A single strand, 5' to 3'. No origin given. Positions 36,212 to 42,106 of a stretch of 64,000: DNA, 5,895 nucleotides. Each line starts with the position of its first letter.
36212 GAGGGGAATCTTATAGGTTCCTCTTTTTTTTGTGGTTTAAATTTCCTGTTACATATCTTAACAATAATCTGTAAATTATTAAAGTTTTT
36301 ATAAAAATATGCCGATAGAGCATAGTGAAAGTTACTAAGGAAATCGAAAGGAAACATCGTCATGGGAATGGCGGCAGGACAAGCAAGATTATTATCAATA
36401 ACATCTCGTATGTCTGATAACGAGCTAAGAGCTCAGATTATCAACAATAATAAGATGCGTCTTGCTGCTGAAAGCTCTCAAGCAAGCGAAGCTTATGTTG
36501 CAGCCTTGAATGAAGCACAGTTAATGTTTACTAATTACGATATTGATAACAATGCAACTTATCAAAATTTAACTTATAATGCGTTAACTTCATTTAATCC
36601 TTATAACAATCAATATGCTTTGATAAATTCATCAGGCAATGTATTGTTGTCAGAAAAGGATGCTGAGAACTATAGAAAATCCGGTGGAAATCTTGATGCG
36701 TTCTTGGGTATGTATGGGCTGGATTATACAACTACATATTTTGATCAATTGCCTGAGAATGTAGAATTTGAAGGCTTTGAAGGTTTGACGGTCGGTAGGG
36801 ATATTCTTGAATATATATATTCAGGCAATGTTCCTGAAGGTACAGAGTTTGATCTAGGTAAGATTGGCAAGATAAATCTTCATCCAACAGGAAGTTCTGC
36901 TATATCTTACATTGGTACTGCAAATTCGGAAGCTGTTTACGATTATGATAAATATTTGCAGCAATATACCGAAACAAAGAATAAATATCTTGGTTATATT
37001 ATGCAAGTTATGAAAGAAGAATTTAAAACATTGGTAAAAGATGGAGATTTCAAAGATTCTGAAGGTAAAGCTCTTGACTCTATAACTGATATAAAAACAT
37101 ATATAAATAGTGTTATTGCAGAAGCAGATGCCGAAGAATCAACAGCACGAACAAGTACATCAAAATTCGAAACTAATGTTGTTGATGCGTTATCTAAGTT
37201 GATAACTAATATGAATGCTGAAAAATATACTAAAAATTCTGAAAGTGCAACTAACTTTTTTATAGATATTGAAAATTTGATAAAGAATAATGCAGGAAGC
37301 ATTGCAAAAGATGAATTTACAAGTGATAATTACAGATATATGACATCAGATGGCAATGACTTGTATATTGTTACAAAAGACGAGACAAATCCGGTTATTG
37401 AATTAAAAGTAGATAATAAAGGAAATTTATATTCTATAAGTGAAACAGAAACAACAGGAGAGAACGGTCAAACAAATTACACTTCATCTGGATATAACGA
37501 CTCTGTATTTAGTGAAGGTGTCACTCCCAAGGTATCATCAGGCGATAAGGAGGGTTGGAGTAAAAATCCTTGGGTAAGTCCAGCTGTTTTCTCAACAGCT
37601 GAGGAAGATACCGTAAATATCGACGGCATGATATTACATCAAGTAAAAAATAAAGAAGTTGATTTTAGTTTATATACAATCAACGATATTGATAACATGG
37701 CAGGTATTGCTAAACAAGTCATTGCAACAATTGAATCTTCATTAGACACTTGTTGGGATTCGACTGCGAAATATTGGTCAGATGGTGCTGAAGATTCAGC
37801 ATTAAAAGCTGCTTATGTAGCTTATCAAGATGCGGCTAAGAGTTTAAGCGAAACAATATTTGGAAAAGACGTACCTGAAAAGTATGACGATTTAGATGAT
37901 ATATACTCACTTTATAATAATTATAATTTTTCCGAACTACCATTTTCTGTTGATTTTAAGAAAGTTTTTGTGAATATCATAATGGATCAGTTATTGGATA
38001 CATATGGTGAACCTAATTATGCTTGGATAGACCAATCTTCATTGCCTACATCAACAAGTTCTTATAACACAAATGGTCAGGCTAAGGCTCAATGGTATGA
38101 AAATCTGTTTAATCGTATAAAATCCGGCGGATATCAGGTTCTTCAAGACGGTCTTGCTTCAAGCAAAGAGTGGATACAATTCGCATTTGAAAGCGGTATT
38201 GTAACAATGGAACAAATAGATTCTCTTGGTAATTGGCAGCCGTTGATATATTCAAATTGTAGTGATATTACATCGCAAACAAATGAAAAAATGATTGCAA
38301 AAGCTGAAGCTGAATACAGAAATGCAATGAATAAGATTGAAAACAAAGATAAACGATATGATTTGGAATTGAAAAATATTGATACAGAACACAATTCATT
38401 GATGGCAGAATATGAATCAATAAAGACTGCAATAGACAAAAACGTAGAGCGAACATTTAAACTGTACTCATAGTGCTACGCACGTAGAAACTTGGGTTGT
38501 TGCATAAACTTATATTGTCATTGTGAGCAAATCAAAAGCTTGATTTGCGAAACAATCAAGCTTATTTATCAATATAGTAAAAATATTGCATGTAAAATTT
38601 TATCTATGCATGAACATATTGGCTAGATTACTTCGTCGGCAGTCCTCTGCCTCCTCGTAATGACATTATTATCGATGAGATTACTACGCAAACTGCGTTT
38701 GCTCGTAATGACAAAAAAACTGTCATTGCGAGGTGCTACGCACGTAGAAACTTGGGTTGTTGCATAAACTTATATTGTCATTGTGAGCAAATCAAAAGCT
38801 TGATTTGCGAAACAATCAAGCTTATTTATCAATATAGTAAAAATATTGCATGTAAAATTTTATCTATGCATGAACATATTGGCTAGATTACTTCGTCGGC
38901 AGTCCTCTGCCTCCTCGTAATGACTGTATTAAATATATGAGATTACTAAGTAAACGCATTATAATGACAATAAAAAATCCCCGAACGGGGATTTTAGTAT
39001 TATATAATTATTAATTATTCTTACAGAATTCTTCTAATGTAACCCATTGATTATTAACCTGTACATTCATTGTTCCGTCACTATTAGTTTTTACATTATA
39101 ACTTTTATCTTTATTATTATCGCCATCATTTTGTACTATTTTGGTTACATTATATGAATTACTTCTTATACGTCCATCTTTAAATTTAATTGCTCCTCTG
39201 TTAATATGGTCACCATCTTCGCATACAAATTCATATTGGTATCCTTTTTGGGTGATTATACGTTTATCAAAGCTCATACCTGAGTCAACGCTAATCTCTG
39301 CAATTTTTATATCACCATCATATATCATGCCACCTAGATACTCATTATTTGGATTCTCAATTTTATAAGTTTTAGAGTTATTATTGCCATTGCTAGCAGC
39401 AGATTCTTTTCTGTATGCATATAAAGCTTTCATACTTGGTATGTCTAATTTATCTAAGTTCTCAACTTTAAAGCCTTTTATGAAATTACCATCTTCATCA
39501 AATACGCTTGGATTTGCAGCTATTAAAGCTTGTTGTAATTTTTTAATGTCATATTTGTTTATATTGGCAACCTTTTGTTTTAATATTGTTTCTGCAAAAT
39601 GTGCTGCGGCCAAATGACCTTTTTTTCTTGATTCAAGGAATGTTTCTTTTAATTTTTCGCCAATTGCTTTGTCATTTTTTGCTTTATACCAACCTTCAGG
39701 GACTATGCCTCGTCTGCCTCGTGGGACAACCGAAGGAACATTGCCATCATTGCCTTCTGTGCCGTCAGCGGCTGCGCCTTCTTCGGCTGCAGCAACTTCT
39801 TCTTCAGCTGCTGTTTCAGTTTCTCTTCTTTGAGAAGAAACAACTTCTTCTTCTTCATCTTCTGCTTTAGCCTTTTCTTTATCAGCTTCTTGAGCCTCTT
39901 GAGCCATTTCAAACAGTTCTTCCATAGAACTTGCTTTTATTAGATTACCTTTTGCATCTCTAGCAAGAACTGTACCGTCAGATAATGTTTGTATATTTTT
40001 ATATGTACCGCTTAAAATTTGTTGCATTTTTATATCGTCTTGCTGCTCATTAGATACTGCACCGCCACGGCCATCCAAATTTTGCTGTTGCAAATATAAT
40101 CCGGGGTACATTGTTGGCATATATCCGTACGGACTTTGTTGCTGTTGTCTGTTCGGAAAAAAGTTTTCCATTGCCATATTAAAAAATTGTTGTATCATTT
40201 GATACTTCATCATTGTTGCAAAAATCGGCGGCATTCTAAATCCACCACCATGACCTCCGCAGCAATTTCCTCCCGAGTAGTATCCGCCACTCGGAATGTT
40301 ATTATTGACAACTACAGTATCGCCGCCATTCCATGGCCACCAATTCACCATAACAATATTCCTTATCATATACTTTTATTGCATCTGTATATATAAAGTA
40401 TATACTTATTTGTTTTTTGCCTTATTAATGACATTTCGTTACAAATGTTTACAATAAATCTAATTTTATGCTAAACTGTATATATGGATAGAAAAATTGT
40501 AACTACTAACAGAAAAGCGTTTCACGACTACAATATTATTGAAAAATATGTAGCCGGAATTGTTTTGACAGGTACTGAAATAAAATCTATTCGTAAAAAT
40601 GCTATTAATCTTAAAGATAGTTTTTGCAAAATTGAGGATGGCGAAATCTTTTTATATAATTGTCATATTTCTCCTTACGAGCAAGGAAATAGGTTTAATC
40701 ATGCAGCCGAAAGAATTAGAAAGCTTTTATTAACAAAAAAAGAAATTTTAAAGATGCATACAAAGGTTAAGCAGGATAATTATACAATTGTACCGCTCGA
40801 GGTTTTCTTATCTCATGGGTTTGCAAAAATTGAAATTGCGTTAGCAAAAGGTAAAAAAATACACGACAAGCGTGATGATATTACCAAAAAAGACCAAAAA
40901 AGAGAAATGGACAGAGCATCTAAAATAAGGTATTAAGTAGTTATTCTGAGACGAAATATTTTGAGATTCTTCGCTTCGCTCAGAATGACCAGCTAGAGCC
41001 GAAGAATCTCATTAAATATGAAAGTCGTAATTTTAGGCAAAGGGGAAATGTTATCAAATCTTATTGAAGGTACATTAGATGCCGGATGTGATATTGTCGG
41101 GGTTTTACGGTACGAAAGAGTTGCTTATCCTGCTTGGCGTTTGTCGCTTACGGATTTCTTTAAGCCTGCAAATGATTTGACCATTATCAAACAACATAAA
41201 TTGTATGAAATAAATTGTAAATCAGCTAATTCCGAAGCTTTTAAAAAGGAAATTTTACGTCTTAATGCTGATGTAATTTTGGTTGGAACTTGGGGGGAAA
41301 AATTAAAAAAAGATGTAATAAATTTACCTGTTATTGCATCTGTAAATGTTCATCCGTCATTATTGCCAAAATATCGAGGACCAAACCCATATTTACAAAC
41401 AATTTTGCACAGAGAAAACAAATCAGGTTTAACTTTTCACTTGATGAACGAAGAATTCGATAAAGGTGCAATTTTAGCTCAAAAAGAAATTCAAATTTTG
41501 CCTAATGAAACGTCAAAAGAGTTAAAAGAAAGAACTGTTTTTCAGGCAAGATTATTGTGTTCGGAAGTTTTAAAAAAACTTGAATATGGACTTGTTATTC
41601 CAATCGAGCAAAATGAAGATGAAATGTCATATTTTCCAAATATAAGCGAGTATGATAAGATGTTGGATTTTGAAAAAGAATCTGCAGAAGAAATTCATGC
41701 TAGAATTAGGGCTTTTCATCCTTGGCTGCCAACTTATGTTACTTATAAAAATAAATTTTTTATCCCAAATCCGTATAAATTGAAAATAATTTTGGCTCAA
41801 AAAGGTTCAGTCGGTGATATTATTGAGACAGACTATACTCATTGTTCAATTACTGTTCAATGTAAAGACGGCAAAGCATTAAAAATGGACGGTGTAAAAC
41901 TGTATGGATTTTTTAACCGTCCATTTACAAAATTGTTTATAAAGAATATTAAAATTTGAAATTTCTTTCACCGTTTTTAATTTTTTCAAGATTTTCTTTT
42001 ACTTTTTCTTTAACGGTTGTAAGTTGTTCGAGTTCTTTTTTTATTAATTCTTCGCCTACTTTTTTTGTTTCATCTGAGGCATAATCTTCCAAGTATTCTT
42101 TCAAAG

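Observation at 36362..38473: Paralogous pair of large proteins with flagellin-like architecture but no recognisable flagellin sequence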

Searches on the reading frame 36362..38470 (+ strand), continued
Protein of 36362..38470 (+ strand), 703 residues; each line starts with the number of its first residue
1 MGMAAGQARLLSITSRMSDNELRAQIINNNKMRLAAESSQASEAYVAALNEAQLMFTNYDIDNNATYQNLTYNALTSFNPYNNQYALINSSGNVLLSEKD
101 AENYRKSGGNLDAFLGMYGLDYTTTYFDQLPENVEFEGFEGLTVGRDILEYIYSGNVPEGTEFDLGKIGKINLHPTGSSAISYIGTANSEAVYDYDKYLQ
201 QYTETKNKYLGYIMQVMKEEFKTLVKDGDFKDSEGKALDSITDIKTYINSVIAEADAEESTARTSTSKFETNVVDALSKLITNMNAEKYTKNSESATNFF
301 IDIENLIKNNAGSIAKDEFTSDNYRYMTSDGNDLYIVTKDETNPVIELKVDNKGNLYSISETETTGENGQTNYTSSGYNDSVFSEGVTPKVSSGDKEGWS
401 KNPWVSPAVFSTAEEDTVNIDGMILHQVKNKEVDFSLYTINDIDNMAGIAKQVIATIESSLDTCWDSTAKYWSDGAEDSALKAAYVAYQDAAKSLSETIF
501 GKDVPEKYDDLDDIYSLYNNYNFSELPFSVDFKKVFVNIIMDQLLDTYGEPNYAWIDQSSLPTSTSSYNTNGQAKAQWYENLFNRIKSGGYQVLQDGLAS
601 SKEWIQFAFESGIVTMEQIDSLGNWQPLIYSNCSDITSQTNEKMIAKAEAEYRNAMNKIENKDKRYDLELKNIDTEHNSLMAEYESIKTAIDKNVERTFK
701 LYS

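Call 65: search_protein_families(library=pfam, proteins=[L022:7099-8322:-, L022:8327-9880:-, L022:13083-14444:+, L022:14580-15467:-, L022:15559-16551:-, L022:16919-17728:+, L022:17809-18642:-, L022:18645-19502:-, L022:19508-20023:-, L022:20085-20909:-], max_evalue=0.0001)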
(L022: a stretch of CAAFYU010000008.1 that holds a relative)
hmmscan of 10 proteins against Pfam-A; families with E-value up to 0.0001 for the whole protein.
L022:7099-8322:- (407 aa): 1 family
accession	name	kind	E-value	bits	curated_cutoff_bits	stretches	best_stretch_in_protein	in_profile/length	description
PF01734.28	Patatin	-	1.6e-29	103.9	27.7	1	16-182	3-179/191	Patatin-like phospholipase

L022:8327-9880:- (517 aa): 0 families

L022:13083-14444:+ (454 aa): 2 families
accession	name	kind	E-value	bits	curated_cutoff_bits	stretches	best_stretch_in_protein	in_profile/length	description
PF00120.29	Gln-synt_C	-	3.6e-139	464.1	24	1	117-450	2-344/344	Glutamine synthetase, catalytic domain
PF03951.24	Gln-synt_N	-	3.2e-29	100.8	33.4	1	27-109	1-81/82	Glutamine synthetase, beta-Grasp domain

L022:14580-15467:- (295 aa): 1 family
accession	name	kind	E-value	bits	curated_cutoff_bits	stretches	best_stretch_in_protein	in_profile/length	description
PF00348.22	polyprenyl_synt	-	9.1e-57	192.6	27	1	23-289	2-248/251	Polyprenyl synthetase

L022:15559-16551:- (330 aa): 5 families
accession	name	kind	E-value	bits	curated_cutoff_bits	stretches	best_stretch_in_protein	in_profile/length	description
PF03193.22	RsgA_GTPase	-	3.4e-54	183.7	30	1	53-216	1-171/174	RsgA GTPase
PF16745.11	RsgA_N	-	7.8e-12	45.2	27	1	2-47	1-46/54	RsgA N-terminal domain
PF01926.29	MMR_HSR1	-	3.2e-07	30.9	21.9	1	155-214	3-58/113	50S ribosome-binding GTPase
PF00009.33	GTP_EFTU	-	7.4e-06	26.1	26.5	0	71-144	97-177/188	Elongation factor Tu GTP binding domain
PF02421.24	FeoB_N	-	3.9e-05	23.6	27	0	154-213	3-57/156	Ferrous iron transport protein B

L022:16919-17728:+ (270 aa): 0 families

L022:17809-18642:- (277 aa): 1 family
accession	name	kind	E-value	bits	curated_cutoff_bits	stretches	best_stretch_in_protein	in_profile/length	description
PF22692.1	LlgE_F_G_D1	-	3.6e-11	43.5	27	1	72-177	2-62/64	Flagellar hook protein FlgE/F/G D1 domain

L022:18645-19502:- (285 aa): 1 family
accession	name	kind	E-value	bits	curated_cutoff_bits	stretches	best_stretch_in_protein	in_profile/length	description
PF02120.21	Flg_hook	-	1.9e-06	28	29.8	1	218-277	27-85/85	Flagellar hook-length control protein FliK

L022:19508-20023:- (171 aa): 0 families

L022:20085-20909:- (274 aa): 1 family
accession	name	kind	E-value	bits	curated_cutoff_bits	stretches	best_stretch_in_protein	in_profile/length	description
PF17082.10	Spc29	-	5.7e-05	23.5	31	1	103-215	113-213/245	Spindle Pole Component 29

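Call 66: fold_search(model_id=the predicted structure, library=viral)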
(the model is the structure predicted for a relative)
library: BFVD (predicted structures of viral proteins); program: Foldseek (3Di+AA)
matches with E <= 10: 157; with E <= 0.001: 0
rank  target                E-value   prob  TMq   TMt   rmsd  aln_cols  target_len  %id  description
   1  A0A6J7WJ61            3.2e-02  0.60  0.30  0.11  14.7       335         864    9  PA14 domain containing protein [uncultured Caudovirales phage]
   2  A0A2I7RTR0            1.1e-01  0.06  0.11  0.11  30.4       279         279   12  (no name in the UniProt tables at hand)
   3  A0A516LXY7            1.3e-01  0.14  0.15  0.07  22.2       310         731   12  (no name in the UniProt tables at hand)
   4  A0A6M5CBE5            1.7e-01  0.11  0.18  0.19  24.8       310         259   10  (no name in the UniProt tables at hand)
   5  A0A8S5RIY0            1.8e-01  0.04  0.10  0.12  19.6       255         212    9  Uncharacterized protein [virus sp. ctML55]
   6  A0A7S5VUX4            2.0e-01  0.21  0.16  0.27  19.9       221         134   11  (no name in the UniProt tables at hand)
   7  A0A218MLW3            2.0e-01  0.06  0.13  0.12  39.8       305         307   11  Uncharacterized protein [uncultured virus]
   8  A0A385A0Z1            4.3e-01  0.11  0.20  0.14  32.5       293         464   11  (no name in the UniProt tables at hand)
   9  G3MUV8                8.3e-01  0.07  0.18  0.13  26.4       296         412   11  Recombination endonuclease subunit [Escherichia phage Bp7]
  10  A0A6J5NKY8            1.0e+00  0.12  0.31  0.14  15.8       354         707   11  PA14 domain containing protein [uncultured Caudovirales phage]
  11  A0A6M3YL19            1.0e+00  0.02  0.12  0.06  42.6       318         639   12  (no name in the UniProt tables at hand)
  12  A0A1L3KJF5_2          1.1e+00  0.12  0.12  0.04  17.0        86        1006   17  (no name in the UniProt tables at hand)
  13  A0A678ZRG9            1.1e+00  0.04  0.11  0.13  29.8       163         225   12  Uncharacterized protein [Pectobacterium phage Arno162]
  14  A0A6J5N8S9            1.2e+00  0.16  0.28  0.22  15.1       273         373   12  Uncharacterized protein [uncultured Caudovirales phage]
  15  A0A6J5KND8            1.4e+00  0.14  0.34  0.18  14.8       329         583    8  PA14 domain containing protein [uncultured Caudovirales phage]
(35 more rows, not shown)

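Call 69: list_cluster_members(proteins=[P0001, P0058, P0088, P0069, P0025, P0062, P0074, P0270, P0258, P0330])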
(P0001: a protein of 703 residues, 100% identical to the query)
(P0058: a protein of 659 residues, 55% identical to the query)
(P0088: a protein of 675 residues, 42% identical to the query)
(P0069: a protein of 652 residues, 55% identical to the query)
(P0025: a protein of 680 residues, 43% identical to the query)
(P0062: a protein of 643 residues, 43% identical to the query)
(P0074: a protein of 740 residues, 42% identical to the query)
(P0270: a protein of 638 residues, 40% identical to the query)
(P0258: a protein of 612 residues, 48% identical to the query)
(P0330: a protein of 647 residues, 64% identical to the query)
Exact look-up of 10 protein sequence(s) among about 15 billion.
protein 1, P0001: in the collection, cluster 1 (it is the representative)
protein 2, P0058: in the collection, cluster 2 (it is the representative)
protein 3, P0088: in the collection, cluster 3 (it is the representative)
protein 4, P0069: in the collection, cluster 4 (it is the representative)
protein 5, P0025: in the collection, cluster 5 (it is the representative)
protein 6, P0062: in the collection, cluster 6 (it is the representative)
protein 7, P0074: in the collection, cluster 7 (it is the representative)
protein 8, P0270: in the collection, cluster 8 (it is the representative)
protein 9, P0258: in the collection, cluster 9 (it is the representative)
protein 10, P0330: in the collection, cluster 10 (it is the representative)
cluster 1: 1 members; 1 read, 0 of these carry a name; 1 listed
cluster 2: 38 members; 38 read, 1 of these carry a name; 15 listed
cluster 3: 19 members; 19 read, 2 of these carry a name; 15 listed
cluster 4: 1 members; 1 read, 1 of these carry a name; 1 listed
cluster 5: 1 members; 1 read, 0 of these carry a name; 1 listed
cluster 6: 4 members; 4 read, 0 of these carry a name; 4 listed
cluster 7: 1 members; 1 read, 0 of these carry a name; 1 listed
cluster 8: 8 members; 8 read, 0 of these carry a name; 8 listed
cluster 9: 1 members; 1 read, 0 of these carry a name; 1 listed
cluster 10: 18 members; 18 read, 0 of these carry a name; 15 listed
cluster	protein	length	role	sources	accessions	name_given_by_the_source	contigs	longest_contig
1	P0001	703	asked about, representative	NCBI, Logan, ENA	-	-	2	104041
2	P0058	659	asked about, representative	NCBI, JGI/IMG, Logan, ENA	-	hypothetical protein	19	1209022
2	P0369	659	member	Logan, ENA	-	-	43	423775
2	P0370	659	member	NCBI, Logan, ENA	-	-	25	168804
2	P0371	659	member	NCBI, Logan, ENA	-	-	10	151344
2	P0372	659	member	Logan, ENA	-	-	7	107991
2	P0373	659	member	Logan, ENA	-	-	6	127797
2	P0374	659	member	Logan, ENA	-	-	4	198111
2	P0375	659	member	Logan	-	-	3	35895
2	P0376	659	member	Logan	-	-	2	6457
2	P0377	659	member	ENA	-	-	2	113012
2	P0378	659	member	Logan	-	-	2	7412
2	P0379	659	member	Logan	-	-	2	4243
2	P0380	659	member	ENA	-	-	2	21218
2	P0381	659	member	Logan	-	-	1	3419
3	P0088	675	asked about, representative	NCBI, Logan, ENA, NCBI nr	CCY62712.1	unknown [Clostridium sp. CAG:967]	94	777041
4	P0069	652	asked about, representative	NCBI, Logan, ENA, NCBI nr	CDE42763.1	unknown [Clostridium sp. CAG:768]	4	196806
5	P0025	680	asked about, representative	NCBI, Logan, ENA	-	-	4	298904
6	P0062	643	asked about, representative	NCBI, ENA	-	-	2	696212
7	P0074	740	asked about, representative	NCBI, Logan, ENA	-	-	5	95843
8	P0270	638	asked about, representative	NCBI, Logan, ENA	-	-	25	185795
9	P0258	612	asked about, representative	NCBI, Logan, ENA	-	-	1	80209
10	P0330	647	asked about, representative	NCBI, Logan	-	-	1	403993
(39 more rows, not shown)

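Call 74: find_encoding_contigs(protein=P0236, flank=10000, max_places=3)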
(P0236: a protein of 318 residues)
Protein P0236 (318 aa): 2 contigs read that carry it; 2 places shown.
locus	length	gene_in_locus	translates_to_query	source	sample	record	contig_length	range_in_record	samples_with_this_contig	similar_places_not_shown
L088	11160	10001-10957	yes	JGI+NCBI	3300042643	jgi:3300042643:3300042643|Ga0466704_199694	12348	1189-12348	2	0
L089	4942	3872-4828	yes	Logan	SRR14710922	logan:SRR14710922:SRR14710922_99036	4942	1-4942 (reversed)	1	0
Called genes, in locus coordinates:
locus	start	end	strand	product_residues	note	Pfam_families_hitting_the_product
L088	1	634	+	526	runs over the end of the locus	PF13884:Peptidase_S74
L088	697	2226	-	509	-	PF01336:tRNA_anti-codon, PF00152:tRNA-synt_2, PF01409:tRNA-synt_2d (faint)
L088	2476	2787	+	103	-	PF13560:HTH_31, PF12844:HTH_19, PF13443:HTH_26 (weak), PF01381:HTH_3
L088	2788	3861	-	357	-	PF00437:T2SSE, PF13604:AAA_30 (faint)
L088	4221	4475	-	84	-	-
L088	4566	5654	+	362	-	PF02463:SMC_N, PF13175:AAA_15 (weak), PF13476:AAA_23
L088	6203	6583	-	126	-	PF12118:SprA-related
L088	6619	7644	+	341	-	PF06089:Asparaginase_II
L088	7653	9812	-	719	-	PF01476:LysM (weak), PF01520:Amidase_3, PF00959:Phage_lysozyme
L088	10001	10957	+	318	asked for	-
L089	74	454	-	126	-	PF12118:SprA-related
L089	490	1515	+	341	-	PF06089:Asparaginase_II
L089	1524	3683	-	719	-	PF01476:LysM (weak), PF01520:Amidase_3, PF00959:Phage_lysozyme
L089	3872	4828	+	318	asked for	-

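Call 75: find_encoding_contigs(protein=P0249, flank=10000, max_places=3)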
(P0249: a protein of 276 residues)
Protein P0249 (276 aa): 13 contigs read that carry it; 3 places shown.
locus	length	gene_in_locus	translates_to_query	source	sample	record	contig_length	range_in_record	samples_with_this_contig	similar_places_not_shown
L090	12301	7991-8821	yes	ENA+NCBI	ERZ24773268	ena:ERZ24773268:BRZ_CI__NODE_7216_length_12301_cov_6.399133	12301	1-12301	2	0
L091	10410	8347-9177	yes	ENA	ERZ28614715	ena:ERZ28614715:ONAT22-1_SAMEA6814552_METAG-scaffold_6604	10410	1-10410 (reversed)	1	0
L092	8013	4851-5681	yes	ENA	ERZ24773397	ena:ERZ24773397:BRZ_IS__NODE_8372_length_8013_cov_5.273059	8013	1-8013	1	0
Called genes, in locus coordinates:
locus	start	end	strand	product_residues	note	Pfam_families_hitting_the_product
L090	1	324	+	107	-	?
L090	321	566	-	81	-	-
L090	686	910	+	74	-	PF13560:HTH_31 (weak), PF01381:HTH_3, PF13443:HTH_26 (weak)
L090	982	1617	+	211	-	-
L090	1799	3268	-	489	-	PF02386:TrkH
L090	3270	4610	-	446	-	PF01488:Shikimate_DH (faint), PF02254:TrkA_N, PF13241:NAD_binding_7 (faint), PF02080:TrkA_C, PF02254:TrkA_N, PF02080:TrkA_C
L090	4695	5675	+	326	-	-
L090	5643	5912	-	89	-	PF02325:CCB3_YggT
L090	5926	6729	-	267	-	PF01048:PNP_UDP_1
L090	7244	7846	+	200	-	PF01464:SLT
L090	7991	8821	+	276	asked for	-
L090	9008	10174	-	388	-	PF05343:Peptidase_M42 (faint), PF04389:Peptidase_M28, PF01546:Peptidase_M20, PF07687:M20_dimer (weak)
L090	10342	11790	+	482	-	PF02321:OEP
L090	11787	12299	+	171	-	?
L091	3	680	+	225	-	?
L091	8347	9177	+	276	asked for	-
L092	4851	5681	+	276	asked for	-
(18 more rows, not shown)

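Call 119: search_dna_similar(query=window:36362-38470:+, collection=phages, mode=protein, max_evalue=0.001, max_rows=5)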
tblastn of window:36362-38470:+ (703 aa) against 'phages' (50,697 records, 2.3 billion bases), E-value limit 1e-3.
No match.

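Call 120: search_dna_similar(query=window:36362-38470:+, collection=plasmids, mode=protein, max_evalue=0.001, max_rows=5)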
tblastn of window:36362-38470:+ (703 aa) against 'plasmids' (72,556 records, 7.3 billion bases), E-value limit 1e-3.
No match.

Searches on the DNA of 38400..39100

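Call 114: search_rna_families(source=window, start=38400, end=39100, threshold=evalue, max_evalue=0.1)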
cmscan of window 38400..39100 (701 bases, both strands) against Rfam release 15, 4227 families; matches with E-value up to 0.1: 1.
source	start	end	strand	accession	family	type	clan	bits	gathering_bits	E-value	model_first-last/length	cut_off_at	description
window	38962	39015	-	RF02362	Yfr10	Gene; sRNA;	-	27.9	43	0.057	1-78/78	no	Cyanobacterial functional RNA 10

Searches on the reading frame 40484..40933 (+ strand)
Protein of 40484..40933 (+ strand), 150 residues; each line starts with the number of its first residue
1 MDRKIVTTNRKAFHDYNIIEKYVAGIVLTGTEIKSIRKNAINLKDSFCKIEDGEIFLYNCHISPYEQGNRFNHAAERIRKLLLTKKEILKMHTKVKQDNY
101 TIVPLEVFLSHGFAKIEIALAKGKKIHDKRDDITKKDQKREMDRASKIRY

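Call 10: search_protein_families(library=pfam, proteins=[window:40484-40933:+], max_evalue=0.001)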
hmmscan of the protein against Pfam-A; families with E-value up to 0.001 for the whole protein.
window:40484-40933:+ (150 aa): 1 family
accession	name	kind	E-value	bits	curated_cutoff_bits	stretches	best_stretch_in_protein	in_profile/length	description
PF01668.23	SmpB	-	1e-59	201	27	1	7-147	2-142/143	SmpB protein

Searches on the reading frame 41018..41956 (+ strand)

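Call 10: search_protein_families(library=pfam, proteins=[window:41018-41956:+], max_evalue=0.001)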
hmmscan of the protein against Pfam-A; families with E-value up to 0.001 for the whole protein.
window:41018-41956:+ (313 aa): 2 families
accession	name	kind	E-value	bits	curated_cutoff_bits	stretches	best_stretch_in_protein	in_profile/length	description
PF00551.24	Formyl_trans_N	-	2.2e-30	106.2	26.1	1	1-181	1-177/181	Formyl transferase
PF02911.23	Formyl_trans_C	-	7.4e-08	32.9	21.1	1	209-293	2-82/100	Formyl transferase, C-terminal domain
